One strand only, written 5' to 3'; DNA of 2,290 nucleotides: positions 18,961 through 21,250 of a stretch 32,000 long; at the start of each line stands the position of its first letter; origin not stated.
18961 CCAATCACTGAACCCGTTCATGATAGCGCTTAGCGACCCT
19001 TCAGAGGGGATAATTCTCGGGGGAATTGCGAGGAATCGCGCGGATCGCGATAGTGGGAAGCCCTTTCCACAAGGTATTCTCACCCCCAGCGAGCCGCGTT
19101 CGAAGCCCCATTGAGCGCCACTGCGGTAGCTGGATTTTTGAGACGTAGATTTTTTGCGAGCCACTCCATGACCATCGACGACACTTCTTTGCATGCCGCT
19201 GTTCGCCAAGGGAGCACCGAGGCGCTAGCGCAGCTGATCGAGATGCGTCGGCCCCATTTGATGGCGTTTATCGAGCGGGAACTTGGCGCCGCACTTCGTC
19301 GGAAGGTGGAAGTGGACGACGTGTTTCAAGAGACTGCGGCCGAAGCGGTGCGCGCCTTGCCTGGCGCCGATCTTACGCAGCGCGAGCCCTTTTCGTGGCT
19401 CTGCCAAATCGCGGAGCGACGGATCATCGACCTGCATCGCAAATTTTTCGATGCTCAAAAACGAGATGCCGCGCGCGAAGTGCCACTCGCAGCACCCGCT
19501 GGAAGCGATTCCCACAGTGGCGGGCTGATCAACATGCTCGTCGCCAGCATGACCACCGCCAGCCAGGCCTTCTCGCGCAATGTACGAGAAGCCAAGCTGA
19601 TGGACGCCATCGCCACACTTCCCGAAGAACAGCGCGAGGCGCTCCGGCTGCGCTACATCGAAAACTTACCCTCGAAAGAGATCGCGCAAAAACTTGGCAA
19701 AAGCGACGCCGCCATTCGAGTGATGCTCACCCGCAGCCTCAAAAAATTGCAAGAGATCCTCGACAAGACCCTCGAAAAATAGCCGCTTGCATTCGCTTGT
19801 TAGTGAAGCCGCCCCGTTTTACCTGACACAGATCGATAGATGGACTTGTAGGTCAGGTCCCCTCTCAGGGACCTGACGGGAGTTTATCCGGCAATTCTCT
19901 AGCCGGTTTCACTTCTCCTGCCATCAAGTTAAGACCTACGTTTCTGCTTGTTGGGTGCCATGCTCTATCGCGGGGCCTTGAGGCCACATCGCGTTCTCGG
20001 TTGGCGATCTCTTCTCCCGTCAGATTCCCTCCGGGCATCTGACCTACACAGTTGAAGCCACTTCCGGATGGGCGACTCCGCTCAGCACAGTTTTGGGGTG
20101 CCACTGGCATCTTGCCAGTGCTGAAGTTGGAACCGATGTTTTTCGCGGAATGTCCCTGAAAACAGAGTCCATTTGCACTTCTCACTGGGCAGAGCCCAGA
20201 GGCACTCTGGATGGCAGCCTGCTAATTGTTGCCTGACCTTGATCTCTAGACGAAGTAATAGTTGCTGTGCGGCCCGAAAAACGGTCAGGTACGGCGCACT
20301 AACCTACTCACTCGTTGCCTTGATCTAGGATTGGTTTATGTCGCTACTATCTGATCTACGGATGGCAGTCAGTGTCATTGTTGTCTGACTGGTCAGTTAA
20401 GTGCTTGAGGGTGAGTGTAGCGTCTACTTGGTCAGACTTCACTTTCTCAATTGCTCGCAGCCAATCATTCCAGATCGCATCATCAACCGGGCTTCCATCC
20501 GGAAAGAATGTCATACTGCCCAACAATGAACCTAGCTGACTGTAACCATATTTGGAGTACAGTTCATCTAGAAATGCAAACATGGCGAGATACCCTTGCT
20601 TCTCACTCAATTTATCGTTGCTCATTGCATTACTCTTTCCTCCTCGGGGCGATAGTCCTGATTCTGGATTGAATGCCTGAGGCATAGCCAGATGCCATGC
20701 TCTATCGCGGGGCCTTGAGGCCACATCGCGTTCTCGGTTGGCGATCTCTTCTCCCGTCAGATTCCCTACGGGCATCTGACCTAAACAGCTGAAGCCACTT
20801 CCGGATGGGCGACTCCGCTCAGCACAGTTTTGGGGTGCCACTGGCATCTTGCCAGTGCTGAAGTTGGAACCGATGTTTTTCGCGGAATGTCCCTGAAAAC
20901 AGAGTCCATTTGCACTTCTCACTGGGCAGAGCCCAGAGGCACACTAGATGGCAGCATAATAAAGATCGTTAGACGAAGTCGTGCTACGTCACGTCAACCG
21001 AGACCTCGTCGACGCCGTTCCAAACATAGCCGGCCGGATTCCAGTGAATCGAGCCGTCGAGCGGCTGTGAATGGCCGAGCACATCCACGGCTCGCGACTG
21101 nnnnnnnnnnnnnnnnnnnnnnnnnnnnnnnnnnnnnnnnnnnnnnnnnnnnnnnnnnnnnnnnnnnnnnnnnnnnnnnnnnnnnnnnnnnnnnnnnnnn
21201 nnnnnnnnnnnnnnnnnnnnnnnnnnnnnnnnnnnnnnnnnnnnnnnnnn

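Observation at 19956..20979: Two near-identical 263-bp structured repeats bracket a low-GC single-gene insert downstream of a molybdoenzyme gene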

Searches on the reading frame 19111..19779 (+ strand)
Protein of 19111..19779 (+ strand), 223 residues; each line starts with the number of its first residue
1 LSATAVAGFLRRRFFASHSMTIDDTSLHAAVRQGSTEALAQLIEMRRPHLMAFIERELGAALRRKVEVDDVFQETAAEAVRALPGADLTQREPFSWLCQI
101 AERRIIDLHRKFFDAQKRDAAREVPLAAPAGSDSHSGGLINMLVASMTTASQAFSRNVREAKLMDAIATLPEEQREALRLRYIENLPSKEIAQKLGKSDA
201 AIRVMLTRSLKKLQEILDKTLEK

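Call 10: search_protein_families(library=pfam, proteins=[window:19111-19779:+], max_evalue=0.01)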
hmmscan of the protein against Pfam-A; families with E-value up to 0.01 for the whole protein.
window:19111-19779:+ (223 aa): 4 families
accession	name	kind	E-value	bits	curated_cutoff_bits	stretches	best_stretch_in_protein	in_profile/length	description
PF08281.18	Sigma70_r4_2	-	5.6e-17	61.6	25.7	1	162-213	3-54/54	Sigma-70, region 4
PF04545.22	Sigma70_r4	-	6.6e-12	45.2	24.1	1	166-215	1-50/50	Sigma-70, region 4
PF04542.20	Sigma70_r2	-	5.8e-07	29.7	24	1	43-111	2-67/71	Sigma-70 region 2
PF07638.17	Sigma70_ECF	-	0.002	18.5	21.1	1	26-203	6-169/185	ECF sigma factor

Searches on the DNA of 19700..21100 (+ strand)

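Call 5: search_rna_families(source=window, start=19700, end=21100, threshold=evalue, max_evalue=10, show_alignments=2)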
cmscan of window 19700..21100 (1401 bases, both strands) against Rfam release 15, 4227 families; matches with E-value up to 10: 3.
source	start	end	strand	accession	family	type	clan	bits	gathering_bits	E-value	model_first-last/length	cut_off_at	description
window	20092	20211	+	RF03435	mir-726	Gene; miRNA;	-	23.9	76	0.048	1-87/87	no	mir-726 microRNA precursor family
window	20829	20948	+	RF03435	mir-726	Gene; miRNA;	-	23.7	76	0.052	1-87/87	no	mir-726 microRNA precursor family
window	20008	20104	+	RF02039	SPRY4-IT1_2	Gene; lncRNA;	-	11.9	40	9.5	1-120/120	no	SPRY4-IT1 conserved region 2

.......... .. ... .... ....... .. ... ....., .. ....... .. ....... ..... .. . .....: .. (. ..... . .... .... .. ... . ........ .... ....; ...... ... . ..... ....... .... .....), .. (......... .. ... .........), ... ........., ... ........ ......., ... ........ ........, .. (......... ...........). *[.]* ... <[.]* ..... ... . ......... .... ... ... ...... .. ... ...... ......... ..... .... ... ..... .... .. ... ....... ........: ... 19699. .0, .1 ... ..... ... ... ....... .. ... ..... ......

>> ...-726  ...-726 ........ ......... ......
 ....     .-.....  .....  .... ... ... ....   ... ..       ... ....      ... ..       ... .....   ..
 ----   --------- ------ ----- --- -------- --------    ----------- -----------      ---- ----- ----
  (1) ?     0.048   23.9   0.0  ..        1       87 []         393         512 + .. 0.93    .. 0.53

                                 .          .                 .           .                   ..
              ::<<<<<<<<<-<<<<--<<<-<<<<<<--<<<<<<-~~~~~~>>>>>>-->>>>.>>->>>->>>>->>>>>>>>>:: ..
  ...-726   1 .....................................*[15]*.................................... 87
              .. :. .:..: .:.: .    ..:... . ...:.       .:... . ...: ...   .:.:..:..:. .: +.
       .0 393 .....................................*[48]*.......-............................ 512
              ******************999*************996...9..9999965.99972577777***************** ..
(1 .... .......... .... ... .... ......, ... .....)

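Call 68: search_dna_similar(query=window:19783-20983:+, collection=plasmids, mode=distant, max_evalue=0.001)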
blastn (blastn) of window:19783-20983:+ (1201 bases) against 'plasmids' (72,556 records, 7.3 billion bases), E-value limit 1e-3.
No match.

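Call 69: search_dna_similar(query=window:19783-20983:+, collection=phages, mode=distant, max_evalue=0.001)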
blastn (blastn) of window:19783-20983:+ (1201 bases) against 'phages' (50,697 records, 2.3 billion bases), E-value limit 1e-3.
No match.

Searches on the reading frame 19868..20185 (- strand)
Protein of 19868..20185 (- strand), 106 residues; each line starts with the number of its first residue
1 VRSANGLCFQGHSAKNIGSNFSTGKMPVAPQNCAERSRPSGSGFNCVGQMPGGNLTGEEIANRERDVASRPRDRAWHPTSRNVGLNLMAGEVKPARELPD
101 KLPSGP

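Call 14: search_protein_families(library=ncbifam, proteins=[window:19868-20185:-], max_evalue=1)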
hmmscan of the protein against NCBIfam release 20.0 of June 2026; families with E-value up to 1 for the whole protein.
window:19868-20185:- (106 aa): 0 families

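Call 50: find_homologous_proteins(query=window:19868-20185:-, max_evalue=0.001)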
Query window:19868-20185:- (106 aa): 1 proteins with E <= 0.001 among 5 candidates.
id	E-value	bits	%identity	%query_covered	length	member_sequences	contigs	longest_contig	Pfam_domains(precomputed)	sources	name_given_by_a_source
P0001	3.2e-6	46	96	26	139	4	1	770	-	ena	-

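Call 95: search_protein_families(library=pfam, proteins=[window:19868-20185:-], max_evalue=1)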
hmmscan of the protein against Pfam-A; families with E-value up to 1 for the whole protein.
window:19868-20185:- (106 aa): 0 families
